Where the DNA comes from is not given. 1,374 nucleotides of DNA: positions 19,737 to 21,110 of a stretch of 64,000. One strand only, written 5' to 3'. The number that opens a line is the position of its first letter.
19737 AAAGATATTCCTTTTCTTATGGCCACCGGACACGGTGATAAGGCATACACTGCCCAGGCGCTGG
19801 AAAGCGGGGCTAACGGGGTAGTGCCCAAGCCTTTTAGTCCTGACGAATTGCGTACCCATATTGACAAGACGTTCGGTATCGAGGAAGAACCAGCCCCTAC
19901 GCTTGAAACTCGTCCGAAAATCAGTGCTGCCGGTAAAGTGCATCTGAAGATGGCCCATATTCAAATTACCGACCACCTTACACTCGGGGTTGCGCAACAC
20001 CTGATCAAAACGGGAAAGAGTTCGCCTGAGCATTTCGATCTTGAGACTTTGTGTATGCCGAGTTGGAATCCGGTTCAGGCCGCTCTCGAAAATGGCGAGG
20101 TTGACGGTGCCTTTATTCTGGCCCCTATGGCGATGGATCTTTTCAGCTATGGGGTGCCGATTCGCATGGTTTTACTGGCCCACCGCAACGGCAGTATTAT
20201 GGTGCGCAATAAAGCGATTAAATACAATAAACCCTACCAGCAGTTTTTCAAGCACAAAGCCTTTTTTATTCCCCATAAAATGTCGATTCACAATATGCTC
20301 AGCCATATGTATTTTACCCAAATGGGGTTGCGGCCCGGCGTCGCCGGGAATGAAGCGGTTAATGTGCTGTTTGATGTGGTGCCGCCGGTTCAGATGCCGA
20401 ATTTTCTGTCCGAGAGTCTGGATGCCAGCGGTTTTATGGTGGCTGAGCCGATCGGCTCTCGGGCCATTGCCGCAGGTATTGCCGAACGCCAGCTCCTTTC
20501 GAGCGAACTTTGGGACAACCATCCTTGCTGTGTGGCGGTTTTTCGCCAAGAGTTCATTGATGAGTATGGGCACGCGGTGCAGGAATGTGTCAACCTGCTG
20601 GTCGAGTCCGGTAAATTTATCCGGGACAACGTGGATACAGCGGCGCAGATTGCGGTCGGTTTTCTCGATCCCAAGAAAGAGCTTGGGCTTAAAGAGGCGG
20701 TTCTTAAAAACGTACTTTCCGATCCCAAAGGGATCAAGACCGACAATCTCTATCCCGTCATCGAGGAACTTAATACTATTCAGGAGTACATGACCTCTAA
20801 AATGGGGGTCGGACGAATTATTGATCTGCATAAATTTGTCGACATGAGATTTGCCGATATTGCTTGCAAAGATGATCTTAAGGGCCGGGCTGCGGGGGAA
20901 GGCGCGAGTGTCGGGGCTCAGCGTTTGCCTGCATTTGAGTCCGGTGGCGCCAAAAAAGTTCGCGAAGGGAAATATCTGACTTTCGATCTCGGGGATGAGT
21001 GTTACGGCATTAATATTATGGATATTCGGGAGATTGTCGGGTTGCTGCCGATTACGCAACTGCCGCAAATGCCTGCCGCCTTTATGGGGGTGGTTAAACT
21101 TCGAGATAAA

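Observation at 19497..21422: REC - ThiY/NMT1-like binding-fold - CheW fusion protein directly downstream of thiFSGH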

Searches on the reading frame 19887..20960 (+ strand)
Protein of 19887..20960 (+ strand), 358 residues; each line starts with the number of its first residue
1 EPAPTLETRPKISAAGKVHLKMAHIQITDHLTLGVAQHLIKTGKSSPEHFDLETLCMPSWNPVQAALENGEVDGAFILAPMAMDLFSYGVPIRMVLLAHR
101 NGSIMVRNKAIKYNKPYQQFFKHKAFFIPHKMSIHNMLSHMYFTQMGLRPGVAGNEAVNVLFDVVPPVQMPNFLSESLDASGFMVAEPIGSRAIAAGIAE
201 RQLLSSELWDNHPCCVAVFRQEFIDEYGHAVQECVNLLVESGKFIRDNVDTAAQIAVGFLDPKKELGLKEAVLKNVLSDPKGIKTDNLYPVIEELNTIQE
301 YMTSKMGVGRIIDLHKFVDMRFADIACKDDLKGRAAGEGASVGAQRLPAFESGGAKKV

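Call 10: search_solved_structures(query=window:19902-20930:+, max_evalue=1, show_alignments=2)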
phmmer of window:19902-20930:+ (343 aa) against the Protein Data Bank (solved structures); distinct sequences matched with E-value up to 1: 9.
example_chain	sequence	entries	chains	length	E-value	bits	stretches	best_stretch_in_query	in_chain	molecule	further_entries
3un6_A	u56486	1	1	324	1.4e-17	67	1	11-243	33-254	ABC transporter substrate-binding protein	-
9uai_E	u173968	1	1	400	3.4e-06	29.7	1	50-242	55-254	Nitrate transport ATP-binding subunits C and D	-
9uak_A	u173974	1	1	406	3.5e-06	29.6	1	50-242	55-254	C terminal regulatory domain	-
2g29_A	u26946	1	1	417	8.7e-06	28.3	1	16-239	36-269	Nitrate transport protein nrtA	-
9u9z_C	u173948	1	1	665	1e-05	28.1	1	50-242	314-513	CmpC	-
9ua0_C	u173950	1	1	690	1.1e-05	28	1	50-242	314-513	CmpC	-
9ua1_C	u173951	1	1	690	1.1e-05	28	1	50-242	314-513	CmpC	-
8wm7_C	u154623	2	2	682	0.0011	21.4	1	53-242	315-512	Nitrate transport ATP-binding protein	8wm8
8w9m_C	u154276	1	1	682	0.0011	21.4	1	53-242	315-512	Nitrate transport ATP-binding protein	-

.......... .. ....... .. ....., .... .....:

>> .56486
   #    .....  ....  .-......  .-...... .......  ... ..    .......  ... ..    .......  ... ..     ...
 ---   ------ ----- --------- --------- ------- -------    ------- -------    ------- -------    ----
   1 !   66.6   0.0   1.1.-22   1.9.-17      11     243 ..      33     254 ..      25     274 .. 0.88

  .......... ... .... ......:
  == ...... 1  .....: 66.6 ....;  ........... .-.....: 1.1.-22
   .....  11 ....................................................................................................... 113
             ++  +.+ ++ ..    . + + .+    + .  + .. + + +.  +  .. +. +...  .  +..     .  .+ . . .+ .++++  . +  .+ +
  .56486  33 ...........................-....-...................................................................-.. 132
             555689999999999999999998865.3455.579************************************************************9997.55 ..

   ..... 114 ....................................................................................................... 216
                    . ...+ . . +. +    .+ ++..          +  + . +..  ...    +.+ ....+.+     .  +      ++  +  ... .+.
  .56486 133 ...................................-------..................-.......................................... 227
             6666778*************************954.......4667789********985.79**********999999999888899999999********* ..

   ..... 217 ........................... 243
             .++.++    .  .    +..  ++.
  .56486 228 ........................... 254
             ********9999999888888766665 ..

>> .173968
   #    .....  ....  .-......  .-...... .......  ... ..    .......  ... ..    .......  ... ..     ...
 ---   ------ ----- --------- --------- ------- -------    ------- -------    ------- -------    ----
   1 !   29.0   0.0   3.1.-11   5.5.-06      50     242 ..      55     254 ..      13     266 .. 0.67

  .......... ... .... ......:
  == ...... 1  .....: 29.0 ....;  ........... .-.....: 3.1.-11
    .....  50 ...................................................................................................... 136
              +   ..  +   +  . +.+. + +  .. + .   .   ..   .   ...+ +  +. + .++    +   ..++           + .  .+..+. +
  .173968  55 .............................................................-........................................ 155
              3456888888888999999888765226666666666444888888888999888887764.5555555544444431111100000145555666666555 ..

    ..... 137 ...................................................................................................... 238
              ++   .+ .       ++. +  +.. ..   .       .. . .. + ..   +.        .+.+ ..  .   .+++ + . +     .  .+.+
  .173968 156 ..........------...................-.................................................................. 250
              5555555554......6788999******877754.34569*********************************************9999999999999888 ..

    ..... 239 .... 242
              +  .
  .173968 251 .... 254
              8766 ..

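Call 41: predict_structure(alignment_id=A2)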
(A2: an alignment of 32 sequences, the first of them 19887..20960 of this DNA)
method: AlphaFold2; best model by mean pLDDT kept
length: 358 residues; sequences in the alignment: 32
mean_pLDDT: 87.0   pTM: 0.86
mean pLDDT of the five models: 87.0, 85.8, 85.1, 70.1, 65.5
residues with pLDDT >= 90: 250; 70-90: 60; 50-70: 20; < 50: 28
segments of 3 or more residues with pLDDT < 50: 1-5, 336-358
pLDDT, mean of each block of 10 residues (from residue 1): 52 93 86 97 97 92 95 97 97 97 92 62 89 96 92 82 91 90 91 91 94 96 98 98 96 92 84 92 92 97 94 98 88 50 41 35
secondary structure, 60 per line:
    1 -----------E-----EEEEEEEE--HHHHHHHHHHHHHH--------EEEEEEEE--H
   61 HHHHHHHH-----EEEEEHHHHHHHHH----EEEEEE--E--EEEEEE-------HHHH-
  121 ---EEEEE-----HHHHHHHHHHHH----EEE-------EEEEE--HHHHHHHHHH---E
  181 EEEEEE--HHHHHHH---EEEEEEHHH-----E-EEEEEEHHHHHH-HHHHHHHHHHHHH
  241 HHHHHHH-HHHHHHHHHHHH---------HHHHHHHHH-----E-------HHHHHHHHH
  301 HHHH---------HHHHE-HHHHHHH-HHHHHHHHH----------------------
elements in order: E18-25 H28-41 E50-57 H60-68 E74-78 H79-87 E92-97 E103-108 H116-119 E124-128 H134-145 E150-152 E160-164 H167-176 E180-186 H189-195 E199-204 E215-220 H221-226 H228-247 H249-260 H270-278 H292-304 H314-317 H320-326 H328-336

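Call 43: fold_search(model_id=the predicted structure, library=pdb)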
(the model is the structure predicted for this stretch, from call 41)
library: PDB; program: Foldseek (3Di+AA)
matches with E <= 10: 1713; with E <= 0.001: 997
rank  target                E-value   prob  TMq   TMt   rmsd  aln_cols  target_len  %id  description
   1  3un6                  1.5e-22  1.00  0.73  0.89   2.8       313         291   22  2.0 Angstrom Crystal Structure of Ligand Binding Component of ABC-type Import System from Staphylococcus aureus with Zin (released 2011-12-07)
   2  9uak                  4.7e-19  1.00  0.71  0.70   3.4       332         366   20  Crystal structure of C terminal regulatory domain of cyanobacterial bicarbonate transporter CmpABCD (released 2026-04-08)
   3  9uai                  6.3e-19  1.00  0.72  0.70   3.7       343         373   19  Crystal structure of cyanobacterial CRD of CmpBCD in the presence of nitrate (released 2026-04-08)
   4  2g29                  2.7e-18  1.00  0.73  0.68   4.2       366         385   18  crystal structure of the periplasmic nitrate-binding protein NrtA from Synechocystis PCC 6803 (released 2006-07-11)
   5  9u9z_C                4.6e-18  1.00  0.73  0.41   4.7       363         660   19  Cryo-EM structure of cyanobacterial bicarbonate transporter CmpBCD (released 2026-04-01)
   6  6ssy_B                6.9e-16  1.00  0.66  0.79   3.9       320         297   16  Taurine ABC transporter substrate binding protein TauA from E. coli in complex with 2-Aminoethylphosphonic acid (released 2019-12-18)
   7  8wm7_C                7.3e-16  1.00  0.66  0.38   6.3       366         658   18  Cryo-EM structure of cyanobacterial nitrate/nitrite transporter NrtBCD in complex with signalling protein PII (released 2024-02-28)
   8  6ssy_A                2.0e-15  1.00  0.62  0.73   4.4       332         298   18  Taurine ABC transporter substrate binding protein TauA from E. coli in complex with 2-Aminoethylphosphonic acid (released 2019-12-18)
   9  2i48                  9.5e-15  1.00  0.71  0.65   4.4       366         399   16  Crystal structure of Bicarbonate Transport Protein CmpA from Synechocystis sp. PCC 6803 in complex with carbonic acid (released 2006-12-19)
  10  2i49                  1.6e-14  1.00  0.70  0.63   5.0       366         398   16  Crystal structure of apo form of Bicarbonate Transport Protein CmpA from Synechocystis sp. PCC 6803 (released 2006-12-19)
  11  2i4b                  3.3e-14  1.00  0.70  0.63   4.5       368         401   16  Crystal structure of Bicarbonate Transport Protein CmpA from Synechocystis sp. PCC 6803 in complex with bicarbonate and  (released 2006-12-19)
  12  3qsl_B                4.0e-14  1.00  0.65  0.70   4.3       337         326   17  Structure of CAE31940 from Bordetella bronchiseptica RB50 (released 2011-03-23)
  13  2x26_A                4.2e-14  1.00  0.63  0.72   4.2       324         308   13  Crystal structure of the periplasmic aliphatic sulphonate binding protein SsuA from Escherichia coli (released 2010-04-14)
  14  3ksx                  1.2e-13  1.00  0.67  0.82   3.9       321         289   12  The alkanesulfonate-binding protein SsuA from Xanthomonas axonopodis pv. citri bound to MOPS (released 2010-10-13)
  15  3ksj                  1.2e-13  1.00  0.67  0.82   3.8       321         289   12  The alkanesulfonate-binding protein SsuA from Xabthomonas axonopodis pv. citri bound to MES (released 2010-10-13)
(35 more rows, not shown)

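Call 52: search_protein_representatives(protein=window:19887-20960:+)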
Query: 358 residues. Proteins with E-value up to 0.001 (for the whole library): 660; up to 1e-10: 282; up to 1e-30: 88. The best 150 are listed.
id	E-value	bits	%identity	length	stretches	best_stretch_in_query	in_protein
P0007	2.5e-230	779.9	54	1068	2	10-325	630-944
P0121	2.9e-224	759.9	53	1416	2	11-329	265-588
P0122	5.0e-121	420.4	75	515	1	2-246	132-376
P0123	1.2e-119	415.9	58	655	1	13-333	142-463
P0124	9.1e-119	413.0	56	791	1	11-329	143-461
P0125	2.3e-118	411.7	57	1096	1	9-331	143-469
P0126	3.4e-118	411.1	55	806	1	10-329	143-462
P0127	2.0e-117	408.6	54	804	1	7-329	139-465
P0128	4.3e-117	407.5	57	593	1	15-329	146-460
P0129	4.7e-117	407.4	56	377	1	9-328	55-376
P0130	8.0e-117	406.6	54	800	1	2-342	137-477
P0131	2.5e-115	401.7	56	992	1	4-328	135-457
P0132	3.0e-115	401.5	55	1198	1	14-335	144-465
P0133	5.7e-114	397.2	53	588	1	4-330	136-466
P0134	6.0e-114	397.2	54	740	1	9-329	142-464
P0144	1.1e-101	356.9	49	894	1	10-327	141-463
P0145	2.7e-101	355.5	48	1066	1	11-328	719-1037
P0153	4.3e-92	325.3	50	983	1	14-331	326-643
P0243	4.3e-23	98.4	35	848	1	19-267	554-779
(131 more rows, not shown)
